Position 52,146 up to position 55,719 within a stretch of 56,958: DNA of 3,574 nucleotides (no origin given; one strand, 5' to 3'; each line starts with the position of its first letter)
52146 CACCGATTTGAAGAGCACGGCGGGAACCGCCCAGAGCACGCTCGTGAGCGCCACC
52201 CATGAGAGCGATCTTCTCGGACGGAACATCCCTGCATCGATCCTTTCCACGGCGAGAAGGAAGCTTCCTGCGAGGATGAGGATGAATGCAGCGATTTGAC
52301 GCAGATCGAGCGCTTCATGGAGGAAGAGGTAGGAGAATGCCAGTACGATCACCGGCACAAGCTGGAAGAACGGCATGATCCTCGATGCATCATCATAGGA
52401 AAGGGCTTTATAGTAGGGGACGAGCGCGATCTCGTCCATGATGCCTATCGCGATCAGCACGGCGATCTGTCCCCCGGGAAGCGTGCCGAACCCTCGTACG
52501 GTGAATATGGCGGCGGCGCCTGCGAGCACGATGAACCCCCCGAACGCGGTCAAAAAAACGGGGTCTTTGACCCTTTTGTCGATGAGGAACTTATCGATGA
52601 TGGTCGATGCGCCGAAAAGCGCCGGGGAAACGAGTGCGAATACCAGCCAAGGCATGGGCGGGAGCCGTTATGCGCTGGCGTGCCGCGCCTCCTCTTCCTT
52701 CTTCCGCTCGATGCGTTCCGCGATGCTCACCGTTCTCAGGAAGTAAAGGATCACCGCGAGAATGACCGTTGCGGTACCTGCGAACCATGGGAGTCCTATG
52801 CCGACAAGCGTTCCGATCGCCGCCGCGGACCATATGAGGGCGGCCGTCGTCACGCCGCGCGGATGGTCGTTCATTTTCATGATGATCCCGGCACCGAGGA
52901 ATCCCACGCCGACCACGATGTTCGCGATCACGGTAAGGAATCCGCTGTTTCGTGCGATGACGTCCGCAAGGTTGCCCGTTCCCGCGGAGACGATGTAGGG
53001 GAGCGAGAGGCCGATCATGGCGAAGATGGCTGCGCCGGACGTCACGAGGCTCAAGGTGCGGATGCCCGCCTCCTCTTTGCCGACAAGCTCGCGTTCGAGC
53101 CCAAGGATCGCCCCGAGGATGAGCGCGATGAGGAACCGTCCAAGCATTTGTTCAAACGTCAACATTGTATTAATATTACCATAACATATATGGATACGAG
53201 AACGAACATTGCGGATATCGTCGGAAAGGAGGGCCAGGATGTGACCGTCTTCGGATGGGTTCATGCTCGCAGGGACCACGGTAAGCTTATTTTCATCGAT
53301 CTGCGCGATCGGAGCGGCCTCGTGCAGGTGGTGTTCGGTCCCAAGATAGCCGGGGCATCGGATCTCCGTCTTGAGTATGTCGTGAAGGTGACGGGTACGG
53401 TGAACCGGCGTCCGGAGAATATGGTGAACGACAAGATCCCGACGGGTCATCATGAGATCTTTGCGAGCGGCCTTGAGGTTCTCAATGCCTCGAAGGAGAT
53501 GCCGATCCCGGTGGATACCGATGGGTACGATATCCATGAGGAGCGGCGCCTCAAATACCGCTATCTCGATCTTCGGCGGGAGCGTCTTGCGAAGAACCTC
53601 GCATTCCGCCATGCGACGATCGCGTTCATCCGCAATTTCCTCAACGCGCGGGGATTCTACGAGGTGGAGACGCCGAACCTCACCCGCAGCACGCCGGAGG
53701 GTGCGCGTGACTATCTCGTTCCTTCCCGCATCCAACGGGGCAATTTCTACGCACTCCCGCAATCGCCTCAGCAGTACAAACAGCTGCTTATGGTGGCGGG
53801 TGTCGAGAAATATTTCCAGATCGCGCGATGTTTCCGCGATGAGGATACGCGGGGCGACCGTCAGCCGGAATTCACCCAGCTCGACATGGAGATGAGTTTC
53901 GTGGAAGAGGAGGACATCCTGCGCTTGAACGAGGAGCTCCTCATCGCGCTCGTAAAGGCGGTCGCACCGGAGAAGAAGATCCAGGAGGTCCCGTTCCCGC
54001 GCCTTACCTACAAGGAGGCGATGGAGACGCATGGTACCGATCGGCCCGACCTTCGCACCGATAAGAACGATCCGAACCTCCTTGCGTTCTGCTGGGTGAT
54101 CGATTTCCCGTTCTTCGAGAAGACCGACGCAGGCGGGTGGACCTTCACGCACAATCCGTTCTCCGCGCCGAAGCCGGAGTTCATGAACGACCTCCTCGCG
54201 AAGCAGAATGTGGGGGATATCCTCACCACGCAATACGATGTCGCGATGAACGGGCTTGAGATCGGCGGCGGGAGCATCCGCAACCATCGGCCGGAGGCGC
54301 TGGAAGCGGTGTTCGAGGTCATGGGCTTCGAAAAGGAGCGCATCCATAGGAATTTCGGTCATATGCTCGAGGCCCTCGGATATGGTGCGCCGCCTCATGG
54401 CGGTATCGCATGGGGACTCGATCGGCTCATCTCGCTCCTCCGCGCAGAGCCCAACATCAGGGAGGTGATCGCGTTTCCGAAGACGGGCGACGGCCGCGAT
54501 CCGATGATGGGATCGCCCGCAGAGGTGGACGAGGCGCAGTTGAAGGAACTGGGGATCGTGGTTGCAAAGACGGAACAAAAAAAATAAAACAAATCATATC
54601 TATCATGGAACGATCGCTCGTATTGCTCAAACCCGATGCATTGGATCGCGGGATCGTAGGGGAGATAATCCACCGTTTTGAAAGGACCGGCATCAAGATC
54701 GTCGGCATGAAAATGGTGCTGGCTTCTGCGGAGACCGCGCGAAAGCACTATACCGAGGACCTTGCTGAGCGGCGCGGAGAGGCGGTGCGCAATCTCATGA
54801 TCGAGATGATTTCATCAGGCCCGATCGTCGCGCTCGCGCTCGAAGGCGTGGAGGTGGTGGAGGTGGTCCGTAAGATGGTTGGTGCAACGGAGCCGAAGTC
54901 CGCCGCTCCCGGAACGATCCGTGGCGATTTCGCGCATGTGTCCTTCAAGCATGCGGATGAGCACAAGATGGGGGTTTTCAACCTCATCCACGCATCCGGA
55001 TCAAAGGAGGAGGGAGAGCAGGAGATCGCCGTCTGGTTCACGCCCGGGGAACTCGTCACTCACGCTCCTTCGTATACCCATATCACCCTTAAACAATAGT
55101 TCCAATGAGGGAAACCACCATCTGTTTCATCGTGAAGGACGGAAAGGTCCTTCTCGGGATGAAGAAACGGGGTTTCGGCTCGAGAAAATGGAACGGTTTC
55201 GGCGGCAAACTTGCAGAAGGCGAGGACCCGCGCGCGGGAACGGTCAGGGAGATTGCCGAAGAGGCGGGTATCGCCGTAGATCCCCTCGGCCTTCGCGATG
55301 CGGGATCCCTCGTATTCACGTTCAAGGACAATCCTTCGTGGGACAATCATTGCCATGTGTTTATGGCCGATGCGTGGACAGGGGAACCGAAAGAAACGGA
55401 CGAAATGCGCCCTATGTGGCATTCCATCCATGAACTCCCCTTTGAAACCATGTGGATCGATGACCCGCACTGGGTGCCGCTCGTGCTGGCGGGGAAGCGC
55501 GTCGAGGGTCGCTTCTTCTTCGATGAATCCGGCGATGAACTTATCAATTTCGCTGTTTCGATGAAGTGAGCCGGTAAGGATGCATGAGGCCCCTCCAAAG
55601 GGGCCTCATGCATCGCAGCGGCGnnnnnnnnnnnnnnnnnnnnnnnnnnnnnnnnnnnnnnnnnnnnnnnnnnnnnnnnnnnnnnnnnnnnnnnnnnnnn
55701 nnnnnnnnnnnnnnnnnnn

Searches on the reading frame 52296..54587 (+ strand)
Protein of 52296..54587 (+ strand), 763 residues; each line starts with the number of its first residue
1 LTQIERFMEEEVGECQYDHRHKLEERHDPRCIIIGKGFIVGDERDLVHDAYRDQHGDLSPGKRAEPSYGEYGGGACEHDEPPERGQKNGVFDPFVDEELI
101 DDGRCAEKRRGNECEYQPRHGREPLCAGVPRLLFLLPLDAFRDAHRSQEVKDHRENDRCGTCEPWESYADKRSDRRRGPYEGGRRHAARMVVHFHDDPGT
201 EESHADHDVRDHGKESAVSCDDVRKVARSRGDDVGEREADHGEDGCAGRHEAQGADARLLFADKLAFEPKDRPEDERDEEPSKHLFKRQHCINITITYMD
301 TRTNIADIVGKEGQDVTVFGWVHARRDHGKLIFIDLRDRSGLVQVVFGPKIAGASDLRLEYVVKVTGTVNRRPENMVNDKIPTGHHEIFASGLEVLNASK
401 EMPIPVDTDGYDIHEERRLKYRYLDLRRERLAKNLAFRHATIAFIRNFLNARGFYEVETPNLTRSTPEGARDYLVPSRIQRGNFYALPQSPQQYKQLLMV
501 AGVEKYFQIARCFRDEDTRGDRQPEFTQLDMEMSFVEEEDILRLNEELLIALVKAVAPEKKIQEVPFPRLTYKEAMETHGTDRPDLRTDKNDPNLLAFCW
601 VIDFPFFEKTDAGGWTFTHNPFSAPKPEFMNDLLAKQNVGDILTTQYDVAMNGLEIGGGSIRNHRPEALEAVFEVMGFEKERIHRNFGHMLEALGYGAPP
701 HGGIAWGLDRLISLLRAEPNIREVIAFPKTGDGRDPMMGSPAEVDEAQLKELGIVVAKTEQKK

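Call 26: search_protein_families(library=pfam, proteins=[window:52296-54587:+], max_evalue=0.001)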
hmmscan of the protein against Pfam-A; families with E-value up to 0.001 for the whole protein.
window:52296-54587:+ (763 aa): 2 families
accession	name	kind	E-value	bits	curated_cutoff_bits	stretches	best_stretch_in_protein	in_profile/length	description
PF00152.25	tRNA-synt_2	-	1.6e-112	376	25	1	415-730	2-307/308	tRNA synthetases class II (D, K and N)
PF01336.31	tRNA_anti-codon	-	3.5e-16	59.3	27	1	316-395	1-74/75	OB-fold nucleic acid binding domain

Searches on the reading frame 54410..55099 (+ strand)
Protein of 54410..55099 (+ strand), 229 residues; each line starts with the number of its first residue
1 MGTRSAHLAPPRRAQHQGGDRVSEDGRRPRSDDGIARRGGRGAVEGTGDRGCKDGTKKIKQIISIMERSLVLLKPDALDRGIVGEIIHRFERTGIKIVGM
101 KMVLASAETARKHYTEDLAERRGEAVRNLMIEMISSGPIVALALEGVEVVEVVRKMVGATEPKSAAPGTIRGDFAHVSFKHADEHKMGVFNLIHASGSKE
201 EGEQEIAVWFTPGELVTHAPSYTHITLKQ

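Call 69: search_protein_families(library=pfam, proteins=[window:54410-55099:+], max_evalue=0.001)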
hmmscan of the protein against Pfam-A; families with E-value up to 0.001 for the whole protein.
window:54410-55099:+ (229 aa): 1 family
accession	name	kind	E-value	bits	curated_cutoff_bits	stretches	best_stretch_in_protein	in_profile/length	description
PF00334.24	NDK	-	2.9e-40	137.7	27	1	67-214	1-134/135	Nucleoside diphosphate kinase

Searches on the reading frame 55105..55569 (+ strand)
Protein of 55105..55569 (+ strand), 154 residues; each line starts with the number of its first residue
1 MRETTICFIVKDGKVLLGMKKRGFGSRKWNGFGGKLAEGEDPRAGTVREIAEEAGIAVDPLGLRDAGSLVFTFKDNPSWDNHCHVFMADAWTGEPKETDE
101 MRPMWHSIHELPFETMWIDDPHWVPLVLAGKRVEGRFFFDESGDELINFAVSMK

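Call 26: search_protein_families(library=pfam, proteins=[window:55105-55569:+], max_evalue=0.001)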
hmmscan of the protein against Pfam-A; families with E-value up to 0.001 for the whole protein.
window:55105-55569:+ (154 aa): 1 family
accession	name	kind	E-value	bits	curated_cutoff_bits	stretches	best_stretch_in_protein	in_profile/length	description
PF00293.34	NUDIX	-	1.1e-14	55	21.1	1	5-126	6-133/134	NUDIX domain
